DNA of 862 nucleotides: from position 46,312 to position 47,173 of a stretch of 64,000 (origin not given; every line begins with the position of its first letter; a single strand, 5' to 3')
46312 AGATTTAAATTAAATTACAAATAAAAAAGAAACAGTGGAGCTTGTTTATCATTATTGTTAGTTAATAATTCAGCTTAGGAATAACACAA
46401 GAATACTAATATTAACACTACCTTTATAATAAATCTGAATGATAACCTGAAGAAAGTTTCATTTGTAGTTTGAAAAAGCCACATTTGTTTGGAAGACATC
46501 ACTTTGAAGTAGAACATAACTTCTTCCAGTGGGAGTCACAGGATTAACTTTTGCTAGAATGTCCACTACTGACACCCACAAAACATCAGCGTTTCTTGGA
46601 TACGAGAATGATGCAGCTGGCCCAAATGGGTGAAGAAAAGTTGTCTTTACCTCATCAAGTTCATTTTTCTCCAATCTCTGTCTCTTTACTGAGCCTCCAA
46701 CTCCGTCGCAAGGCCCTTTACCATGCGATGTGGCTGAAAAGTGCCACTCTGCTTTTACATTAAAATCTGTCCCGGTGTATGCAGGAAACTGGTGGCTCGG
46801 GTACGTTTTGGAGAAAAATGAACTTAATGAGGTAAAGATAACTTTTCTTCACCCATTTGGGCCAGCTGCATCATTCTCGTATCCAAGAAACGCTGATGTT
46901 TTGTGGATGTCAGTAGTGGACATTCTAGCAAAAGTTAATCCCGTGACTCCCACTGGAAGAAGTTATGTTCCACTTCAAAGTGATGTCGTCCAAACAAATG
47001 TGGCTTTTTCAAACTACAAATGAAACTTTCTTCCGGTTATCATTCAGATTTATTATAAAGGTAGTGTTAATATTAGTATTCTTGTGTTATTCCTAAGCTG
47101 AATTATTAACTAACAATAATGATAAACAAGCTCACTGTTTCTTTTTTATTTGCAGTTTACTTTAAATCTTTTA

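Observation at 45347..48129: Foldback-type giant palindrome with arms built from three ~330-bp tandem subrepeats and mirrored inner ORFs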

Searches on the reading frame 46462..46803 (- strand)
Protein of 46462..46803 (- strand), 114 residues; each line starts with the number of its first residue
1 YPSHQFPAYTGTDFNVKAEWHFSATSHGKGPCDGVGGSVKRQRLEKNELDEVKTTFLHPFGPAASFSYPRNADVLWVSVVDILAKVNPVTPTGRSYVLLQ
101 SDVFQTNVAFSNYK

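Call 13: find_homologous_proteins(query=window:46462-46803:-, max_evalue=0.01)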
Query seq(114 aa) (114 aa): 30 proteins with E <= 0.01 among 35 candidates.
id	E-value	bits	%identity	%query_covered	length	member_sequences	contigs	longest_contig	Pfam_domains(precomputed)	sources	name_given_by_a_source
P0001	2.6e-29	120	81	62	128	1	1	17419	-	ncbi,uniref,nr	ncbi:hypothetical protein AVEN_138860-1 [Araneus ventricosus]|uniref:Uncharacterized protein n=1 Tax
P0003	3.0e-26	110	81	62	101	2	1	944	-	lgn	-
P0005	4.1e-22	97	75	62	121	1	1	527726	-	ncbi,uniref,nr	ncbi:hypothetical protein AVEN_45893-1 [Araneus ventricosus]|uniref:Uncharacterized protein n=1 Tax=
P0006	7.4e-19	86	83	46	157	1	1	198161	-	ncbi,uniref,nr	ncbi:hypothetical protein AVEN_213590-1 [Araneus ventricosus]|uniref:Uncharacterized protein n=1 Tax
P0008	1.2e-12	66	60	39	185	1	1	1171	-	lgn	-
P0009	6.3e-9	54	90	25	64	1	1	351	-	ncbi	-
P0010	1.2e-8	53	90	26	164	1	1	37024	-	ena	-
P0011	1.6e-8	53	47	54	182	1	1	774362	-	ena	-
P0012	1.8e-8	53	81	28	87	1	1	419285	-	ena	-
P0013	2.3e-8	52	86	25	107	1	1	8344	-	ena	-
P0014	2.3e-8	52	90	25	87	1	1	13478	-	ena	-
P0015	2.6e-8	52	90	25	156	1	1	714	-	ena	-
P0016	3.6e-8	52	79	30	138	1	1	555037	-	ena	-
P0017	3.7e-8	52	90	25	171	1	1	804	-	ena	-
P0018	4.4e-8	51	90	25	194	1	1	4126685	-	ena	-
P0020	5.0e-8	51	90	25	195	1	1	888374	-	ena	-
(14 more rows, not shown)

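Call 31: search_protein_representatives(alignment_id=A2)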
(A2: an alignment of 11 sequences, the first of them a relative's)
Query: 11 sequences, 187 profile positions. Proteins with E-value up to 0.001 (for the whole library): 8725; up to 1e-10: 4363; up to 1e-30: 743. The best 150 are listed.
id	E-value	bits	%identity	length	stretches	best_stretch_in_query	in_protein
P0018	4.8e-90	316.5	-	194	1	2-184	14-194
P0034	5.9e-89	312.9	-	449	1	2-185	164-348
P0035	9.5e-84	295.9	-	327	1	3-184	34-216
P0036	1.0e-76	273.0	-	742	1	2-184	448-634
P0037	4.3e-72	257.9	-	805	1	3-184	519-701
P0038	1.0e-71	256.7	-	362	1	3-178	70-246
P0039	3.4e-71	255.0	-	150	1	2-137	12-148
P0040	7.1e-71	254.0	-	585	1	2-185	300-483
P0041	1.5e-70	252.9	-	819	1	3-181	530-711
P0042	4.7e-70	251.3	-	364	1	3-181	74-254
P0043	6.4e-70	250.9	-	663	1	2-178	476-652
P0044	7.2e-69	247.4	-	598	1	3-185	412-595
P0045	9.3e-69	247.1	-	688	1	3-180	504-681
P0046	2.5e-68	245.7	-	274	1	3-182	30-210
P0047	5.7e-68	244.5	-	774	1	2-182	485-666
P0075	5.2e-61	221.8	-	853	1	3-180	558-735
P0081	6.1e-60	218.3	-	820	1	2-178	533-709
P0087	1.0e-59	217.6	-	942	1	2-179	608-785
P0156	4.2e-53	196.0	-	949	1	3-183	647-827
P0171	1.7e-52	194.0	-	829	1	2-185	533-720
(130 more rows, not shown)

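Call 32: search_protein_families(library=pfam, proteins=[P0037, P0041, P0081, P0075, P0087, P0156, P0171, P0036], max_evalue=0.1)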
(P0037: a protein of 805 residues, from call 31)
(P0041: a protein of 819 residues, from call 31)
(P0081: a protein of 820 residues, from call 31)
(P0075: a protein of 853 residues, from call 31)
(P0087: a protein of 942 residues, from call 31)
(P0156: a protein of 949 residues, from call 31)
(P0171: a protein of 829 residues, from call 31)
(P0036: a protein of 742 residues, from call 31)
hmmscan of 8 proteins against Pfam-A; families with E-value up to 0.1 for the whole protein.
P0037 (805 aa): 0 families

P0041 (819 aa): 1 family
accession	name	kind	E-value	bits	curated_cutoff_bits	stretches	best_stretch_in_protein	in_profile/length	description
PF09056.16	Phospholip_A2_3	-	0.035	15.1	29.4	0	543-595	1-54/110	Prokaryotic phospholipase A2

P0081 (820 aa): 0 families

P0075 (853 aa): 3 families
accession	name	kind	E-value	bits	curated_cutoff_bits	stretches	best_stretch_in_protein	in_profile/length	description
PF13384.12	HTH_23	-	0.00045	20.4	24.6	1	245-281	3-39/50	Homeodomain-like domain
PF10844.13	DUF2577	-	0.025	15.3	22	1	462-528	34-95/96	Protein of unknown function (DUF2577)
PF13542.12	HTH_Tnp_ISL3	-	0.056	13.4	27.4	0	251-278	19-45/51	Helix-turn-helix domain of transposase family ISL3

P0087 (942 aa): 1 family
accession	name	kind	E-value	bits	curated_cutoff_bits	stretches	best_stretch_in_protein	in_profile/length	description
PF18921.5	Cyanophycin_syn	-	0.024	15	27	1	517-556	13-52/115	Cyanophycin synthase-like N-terminal domain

P0156 (949 aa): 1 family
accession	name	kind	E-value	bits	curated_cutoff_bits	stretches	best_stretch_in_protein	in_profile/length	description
PF08282.18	Hydrolase_3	-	0.038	14.1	20.9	0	259-333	116-189/255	haloacid dehalogenase-like hydrolase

P0171 (829 aa): 0 families

P0036 (742 aa): 0 families

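Call 33: list_cluster_members(proteins=[P0037, P0041, P0081, P0075, P0087, P0156, P0171, P0036])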
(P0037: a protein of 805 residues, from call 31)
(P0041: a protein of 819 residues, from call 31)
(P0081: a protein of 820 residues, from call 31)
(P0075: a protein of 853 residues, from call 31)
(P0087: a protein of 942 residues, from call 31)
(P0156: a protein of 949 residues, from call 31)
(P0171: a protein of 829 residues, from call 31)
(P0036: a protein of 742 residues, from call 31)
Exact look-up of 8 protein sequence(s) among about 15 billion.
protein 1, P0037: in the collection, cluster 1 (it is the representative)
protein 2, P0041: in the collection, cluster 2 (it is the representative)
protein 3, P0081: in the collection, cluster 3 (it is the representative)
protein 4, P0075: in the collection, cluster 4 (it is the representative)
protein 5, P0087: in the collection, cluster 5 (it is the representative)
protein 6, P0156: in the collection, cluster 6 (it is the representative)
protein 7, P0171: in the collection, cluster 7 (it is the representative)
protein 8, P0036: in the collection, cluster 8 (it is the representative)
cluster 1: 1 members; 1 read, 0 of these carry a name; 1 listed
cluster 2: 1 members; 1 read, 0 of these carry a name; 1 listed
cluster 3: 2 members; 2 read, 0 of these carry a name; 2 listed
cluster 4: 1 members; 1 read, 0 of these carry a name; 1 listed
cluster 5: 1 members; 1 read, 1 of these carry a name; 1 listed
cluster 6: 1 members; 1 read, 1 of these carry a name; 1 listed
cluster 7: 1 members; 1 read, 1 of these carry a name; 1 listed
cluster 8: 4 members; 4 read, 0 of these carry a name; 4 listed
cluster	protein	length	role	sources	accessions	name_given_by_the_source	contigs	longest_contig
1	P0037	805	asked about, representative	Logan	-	-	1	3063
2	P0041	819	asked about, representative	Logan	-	-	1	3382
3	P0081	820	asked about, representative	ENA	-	-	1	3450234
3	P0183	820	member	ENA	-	-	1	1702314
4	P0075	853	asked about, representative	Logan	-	-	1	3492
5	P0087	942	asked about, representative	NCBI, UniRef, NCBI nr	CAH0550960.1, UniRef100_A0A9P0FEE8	unnamed protein product [Brassicogethes aeneus] | Uncharacterized protein n=1 Tax=Brassicogethes aeneus TaxID=1431903 RepID=A0A9P0FEE8_BRAAE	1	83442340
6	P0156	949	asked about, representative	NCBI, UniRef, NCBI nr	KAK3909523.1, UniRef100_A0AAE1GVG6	DNA-directed RNA polymerase subunit beta [Frankliniella fusca] | DNA-directed RNA polymerase subunit beta n=1 Tax=Frankliniella fusca TaxID=407009 ...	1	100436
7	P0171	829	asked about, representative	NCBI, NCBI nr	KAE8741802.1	hypothetical protein FOCC_FOCC012663 [Frankliniella occidentalis]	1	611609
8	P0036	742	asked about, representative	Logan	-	-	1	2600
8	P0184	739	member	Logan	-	-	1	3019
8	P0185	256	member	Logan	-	-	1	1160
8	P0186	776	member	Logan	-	-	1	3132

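Call 36: search_solved_structures(query=A3, max_evalue=1)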
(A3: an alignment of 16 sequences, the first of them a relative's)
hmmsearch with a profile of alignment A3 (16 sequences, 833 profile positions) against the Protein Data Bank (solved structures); distinct sequences matched with E-value up to 1: 1.
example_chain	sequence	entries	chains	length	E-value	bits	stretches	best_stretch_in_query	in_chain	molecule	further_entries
2lch_A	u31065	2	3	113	0.41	12.5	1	142-231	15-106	Protein OR38 | computationally designed four-helix bundle protein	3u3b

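Call 38: find_homologous_proteins(query=A3, max_evalue=1e-20)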
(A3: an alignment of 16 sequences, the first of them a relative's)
Query A3 (16 sequences) (820 aa, profile of the alignment): 602 proteins with E <= 1e-20 among 8000 candidates; the best 120 are listed.
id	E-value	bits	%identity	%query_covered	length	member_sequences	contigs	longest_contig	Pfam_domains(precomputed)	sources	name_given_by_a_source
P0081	0.0e+0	1113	100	100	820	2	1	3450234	-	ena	-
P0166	0.0e+0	1069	42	98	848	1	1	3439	-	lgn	-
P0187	0.0e+0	1058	43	100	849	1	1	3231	-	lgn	-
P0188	0.0e+0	1048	45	98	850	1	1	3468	-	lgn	-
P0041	0.0e+0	1040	42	75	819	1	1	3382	-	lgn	-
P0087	0.0e+0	1031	34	84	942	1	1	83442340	-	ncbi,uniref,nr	ncbi:unnamed protein product [Brassicogethes aeneus]|uniref:Uncharacterized protein n=1 Tax=Brassico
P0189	0.0e+0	1026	43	98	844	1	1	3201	-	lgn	-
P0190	0.0e+0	1023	55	99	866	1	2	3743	-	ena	-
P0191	0.0e+0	1013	41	100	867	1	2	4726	-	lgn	-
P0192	0.0e+0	1012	45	99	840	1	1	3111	-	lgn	-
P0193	3.9e-298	1010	43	99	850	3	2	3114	-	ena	-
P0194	4.5e-298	1010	52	99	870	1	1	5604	-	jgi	jgi:hypothetical protein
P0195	6.9e-298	1009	45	98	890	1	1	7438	-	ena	-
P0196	1.0e-297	1009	59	96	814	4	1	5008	-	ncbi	ncbi:MAG: hypothetical protein ABW185_04670 [Sedimenticola sp.]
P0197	4.0e-297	1007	43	99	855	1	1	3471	-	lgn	-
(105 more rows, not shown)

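Call 45: predict_structure(alignment_id=A4)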
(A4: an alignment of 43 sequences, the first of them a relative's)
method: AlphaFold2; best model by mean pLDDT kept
length: 820 residues; sequences in the alignment: 43
mean_pLDDT: 83.9   pTM: 0.53
mean pLDDT of the five models: 83.9, 83.3, 82.2, 81.4, 79.5
residues with pLDDT >= 90: 382; 70-90: 327; 50-70: 63; < 50: 48
segments of 3 or more residues with pLDDT < 50: 102-121, 182-192, 348-355, 721-726
pLDDT, mean of each block of 10 residues (from residue 1): 92 94 90 95 95 93 95 91 96 78 36 34 72 85 79 87 85 73 42 69 90 90 90 93 92 80 73 93 67 74 81 74 91 85 64 54 91 87 95 89 93 85 80 75 93 94 90 90 96 83 65 88 94 96 89 97 97 79 89 96 82 79 88 83 96 95 95 89 79 92 88 79 52 82 90 84 94 90 87 87 82 86
secondary structure, 60 per line:
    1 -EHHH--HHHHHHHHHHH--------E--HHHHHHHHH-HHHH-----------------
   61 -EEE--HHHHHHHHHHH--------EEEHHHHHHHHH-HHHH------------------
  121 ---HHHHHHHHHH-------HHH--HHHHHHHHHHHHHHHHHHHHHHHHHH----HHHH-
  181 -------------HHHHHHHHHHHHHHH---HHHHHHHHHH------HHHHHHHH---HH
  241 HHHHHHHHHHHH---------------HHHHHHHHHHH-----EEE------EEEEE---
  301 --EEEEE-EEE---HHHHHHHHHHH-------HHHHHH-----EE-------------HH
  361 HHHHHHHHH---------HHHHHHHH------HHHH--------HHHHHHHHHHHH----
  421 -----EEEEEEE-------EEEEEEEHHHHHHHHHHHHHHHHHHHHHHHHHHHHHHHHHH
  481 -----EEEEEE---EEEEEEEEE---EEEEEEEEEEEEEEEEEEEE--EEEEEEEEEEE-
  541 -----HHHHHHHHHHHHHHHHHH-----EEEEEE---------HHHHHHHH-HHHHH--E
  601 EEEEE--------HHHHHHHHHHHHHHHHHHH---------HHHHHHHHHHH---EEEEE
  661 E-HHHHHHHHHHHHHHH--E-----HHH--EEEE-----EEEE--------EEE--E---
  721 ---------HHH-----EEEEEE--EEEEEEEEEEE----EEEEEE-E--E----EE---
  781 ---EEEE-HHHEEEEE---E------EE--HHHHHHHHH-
elements in order (helices of 4 or more, strands of 3 or more residues): H8-18 H30-38 H40-43 E62-64 H67-77 E86-88 H89-97 H99-102 H124-133 H146-171 H176-179 H194-208 H212-221 H228-235 H239-252 H268-278 E284-286 E293-297 E303-307 E309-311 H315-325 H333-338 H359-369 H379-386 H393-396 H405-416 E426-432 E440-446 H447-480 E486-491 E495-503 E507-526 E529-539 H546-563 E569-574 H584-591 H593-597 E600-605 H614-632 H642-652 E656-661 H663-677 E691-694 E700-703 E712-714 E738-743 E746-756 E761-766 E784-787 E792-796 H811-819

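Call 47: find_encoding_contigs(protein=P0020, flank=8000, max_places=3)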
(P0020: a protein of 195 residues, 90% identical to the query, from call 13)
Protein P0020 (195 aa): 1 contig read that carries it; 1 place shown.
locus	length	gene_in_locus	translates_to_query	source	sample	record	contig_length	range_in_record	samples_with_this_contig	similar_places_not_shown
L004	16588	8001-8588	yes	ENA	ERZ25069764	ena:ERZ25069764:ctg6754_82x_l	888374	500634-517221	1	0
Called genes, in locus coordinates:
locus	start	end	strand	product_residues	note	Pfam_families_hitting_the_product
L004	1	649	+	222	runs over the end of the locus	-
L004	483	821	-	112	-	-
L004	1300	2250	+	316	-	PF00078:RVT_1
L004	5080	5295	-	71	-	-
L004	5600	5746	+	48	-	-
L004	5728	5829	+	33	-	-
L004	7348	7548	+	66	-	-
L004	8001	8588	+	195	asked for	-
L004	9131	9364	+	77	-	-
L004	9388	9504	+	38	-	-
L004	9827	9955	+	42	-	-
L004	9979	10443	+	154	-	-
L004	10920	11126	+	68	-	-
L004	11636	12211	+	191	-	-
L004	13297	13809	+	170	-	-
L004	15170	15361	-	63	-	-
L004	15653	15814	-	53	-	-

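Call 48: find_encoding_contigs(protein=P0018, flank=8000, max_places=3)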
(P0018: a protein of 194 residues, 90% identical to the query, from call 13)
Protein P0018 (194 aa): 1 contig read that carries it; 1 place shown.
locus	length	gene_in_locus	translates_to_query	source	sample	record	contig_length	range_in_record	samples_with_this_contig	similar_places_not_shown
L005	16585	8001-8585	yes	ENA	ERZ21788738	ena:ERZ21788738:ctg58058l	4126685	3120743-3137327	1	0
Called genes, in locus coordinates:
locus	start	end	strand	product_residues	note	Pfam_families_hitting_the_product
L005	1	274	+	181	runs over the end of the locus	-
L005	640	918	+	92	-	-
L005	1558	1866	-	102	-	-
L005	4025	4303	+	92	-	-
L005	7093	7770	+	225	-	-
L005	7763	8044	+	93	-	-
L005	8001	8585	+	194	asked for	-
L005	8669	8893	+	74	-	-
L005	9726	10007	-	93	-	-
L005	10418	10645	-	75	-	-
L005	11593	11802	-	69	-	-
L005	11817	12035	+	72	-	-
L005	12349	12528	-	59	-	-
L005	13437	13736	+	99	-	-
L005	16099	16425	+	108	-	PF13359:DDE_Tnp_4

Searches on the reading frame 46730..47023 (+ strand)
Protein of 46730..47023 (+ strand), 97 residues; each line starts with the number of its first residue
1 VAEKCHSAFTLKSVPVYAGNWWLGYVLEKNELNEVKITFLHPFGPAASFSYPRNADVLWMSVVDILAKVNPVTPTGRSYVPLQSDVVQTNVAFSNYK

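Call 25: find_encoding_contigs(protein=window:46730-47023:+, flank=3000, max_places=4)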
Protein window:46730-47023:+ (97 aa): no gene with exactly this product is on record in the collection.

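Call 81: predict_structure(alignment_id=A6)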
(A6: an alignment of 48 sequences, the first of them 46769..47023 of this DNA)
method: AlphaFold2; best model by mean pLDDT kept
length: 84 residues; sequences in the alignment: 48
mean_pLDDT: 94.8   pTM: 0.81
mean pLDDT of the five models: 94.8, 94.3, 93.1, 92.2, 89.5
residues with pLDDT >= 90: 81; 70-90: 3; 50-70: 0; < 50: 0
segments of 3 or more residues with pLDDT < 50: none
pLDDT, mean of each block of 10 residues (from residue 1): 95 96 97 94 95 95 93 95 92
secondary structure, 60 per line:
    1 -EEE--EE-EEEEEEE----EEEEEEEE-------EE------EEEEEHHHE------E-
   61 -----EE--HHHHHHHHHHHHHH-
elements in order: E2-4 E10-16 E21-28 E44-48 H70-83

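Call 83: fold_search(model_id=the predicted structure, library=pdb)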
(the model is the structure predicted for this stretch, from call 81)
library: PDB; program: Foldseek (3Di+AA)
matches with E <= 10: 258; with E <= 0.001: 0
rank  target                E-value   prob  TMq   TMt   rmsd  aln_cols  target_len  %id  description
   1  6usj_V                1.0e+00  0.08  0.24  0.19   9.4        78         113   14  Structure of two nucleosomes bridged by human PARP2 (released 2020-10-14)
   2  7olc_LH               1.1e+00  0.08  0.24  0.15   9.6        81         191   14  Thermophilic eukaryotic 80S ribosome at idle POST state (released 2022-01-26)
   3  7zkg_A                1.1e+00  0.04  0.20  0.09  12.2        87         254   10  C-Methyltransferase PsmD from Streptomyces griseofuscus with bound cofactor (crystal form 2) (released 2022-12-28)
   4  7zkh                  1.3e+00  0.04  0.20  0.09  12.3        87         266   10  C-Methyltransferase PsmD from Streptomyces griseofuscus with bound cofactor (crystal form 1) (released 2022-12-28)
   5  8ybs_E                1.4e+00  0.02  0.14  0.08  13.2        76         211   12  State - I: Spike 2-up RBD with THSC20.HVTR04 (Fab4) (released 2025-02-19)
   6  3obh_B                1.5e+00  0.14  0.29  0.35   9.6        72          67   19  X-ray crystal structure of protein SP_0782 (7-79) from Streptococcus pneumoniae. Northeast Structural Genomics Consort (released 2010-09-15)
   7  7wzg_C                1.5e+00  0.03  0.19  0.08  14.3        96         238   10  Cypemycin N-terminal methyltransferase CypM (released 2023-02-22)
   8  3tbt_G                1.5e+00  0.02  0.15  0.07  12.6        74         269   18  CRYSTAL STRUCTURE OF THE MURINE CLASS I MAJOR HISTOCOMPATIBILITY COMPLEX H-2DB IN COMPLEX WITH THE LCMV-DERIVED GP33 A (released 2012-08-08)
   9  5ezu_B                1.6e+00  0.10  0.29  0.33   9.6        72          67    8  Crystal structure of the N-terminal domain of vaccinia virus immunomodulator A46 in complex with myristic acid. (released 2016-11-30)
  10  7zkg_B                1.6e+00  0.04  0.22  0.10  12.7        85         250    6  C-Methyltransferase PsmD from Streptomyces griseofuscus with bound cofactor (crystal form 2) (released 2022-12-28)
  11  8pv1_LH               1.8e+00  0.07  0.26  0.16   8.8        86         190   12  Chaetomium thermophilum pre-60S State 6 - pre-5S rotation - L1 intermediate - composite structure (released 2023-11-15)
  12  6mxx_C                1.8e+00  0.06  0.26  0.20  13.9       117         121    8  Structure of 53BP1 tandem Tudor domains in complex with small molecule UNC2991 (released 2019-11-27)
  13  7r8u_LLL              1.8e+00  0.02  0.16  0.09  13.5        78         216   12  LOX-1 - Structural and Functional Studies of a Receptor Implicated in Atherosclerosis (released 2022-06-01)
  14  6umj_L                1.8e+00  0.02  0.16  0.09  11.9        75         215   12  Crystal structure of erenumab Fab-c (released 2020-02-12)
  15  7zgt_A                1.9e+00  0.03  0.20  0.09  13.3        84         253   10  C-Methyltransferase PsmD from Streptomyces griseofuscus (apo form) (released 2022-12-28)
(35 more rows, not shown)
